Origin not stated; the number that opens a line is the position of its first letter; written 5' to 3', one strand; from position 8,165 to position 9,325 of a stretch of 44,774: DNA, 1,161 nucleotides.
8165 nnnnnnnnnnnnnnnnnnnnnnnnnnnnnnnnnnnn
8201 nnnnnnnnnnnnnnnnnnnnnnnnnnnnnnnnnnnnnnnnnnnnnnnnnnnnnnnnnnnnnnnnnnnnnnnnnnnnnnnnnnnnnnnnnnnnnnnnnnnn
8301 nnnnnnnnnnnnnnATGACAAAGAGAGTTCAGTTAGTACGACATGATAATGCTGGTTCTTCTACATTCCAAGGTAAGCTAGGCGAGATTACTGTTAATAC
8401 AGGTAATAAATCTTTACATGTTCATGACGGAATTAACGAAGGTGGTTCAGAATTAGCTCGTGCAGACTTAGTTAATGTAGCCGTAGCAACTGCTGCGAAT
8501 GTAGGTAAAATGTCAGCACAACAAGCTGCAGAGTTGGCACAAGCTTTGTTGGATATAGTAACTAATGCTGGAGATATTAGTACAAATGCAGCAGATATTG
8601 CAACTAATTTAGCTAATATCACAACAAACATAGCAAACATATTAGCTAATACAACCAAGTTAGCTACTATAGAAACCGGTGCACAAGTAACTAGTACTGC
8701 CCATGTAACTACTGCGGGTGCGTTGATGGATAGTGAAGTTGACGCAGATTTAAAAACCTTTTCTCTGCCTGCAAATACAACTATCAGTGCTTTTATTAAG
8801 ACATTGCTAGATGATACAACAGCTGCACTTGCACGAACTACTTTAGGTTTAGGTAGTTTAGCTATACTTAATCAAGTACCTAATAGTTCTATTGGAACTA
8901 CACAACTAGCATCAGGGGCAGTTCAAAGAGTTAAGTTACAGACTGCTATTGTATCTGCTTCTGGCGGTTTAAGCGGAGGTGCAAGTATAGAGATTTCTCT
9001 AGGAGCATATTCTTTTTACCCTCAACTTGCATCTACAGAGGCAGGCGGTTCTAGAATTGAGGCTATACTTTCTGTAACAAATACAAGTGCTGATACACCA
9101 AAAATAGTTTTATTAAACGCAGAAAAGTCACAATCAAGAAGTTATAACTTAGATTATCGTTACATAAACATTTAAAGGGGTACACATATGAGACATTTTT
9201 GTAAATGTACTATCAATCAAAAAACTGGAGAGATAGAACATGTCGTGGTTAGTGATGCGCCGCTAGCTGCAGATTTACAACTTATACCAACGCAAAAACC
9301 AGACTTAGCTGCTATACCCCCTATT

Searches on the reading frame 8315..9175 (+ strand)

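Call 20: search_protein_families(library=phrogs, proteins=[window:8315-9175:+], max_evalue=0.01)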
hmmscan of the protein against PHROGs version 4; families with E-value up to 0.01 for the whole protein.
window:8315-9175:+ (286 aa): 2 families
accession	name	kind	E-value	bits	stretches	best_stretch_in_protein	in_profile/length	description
phrog_24456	-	tail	4.3e-06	26.1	1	78-192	502-613/972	tail fiber protein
phrog_9648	-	tail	0.00015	22.9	1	1-96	1-101/152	tail protein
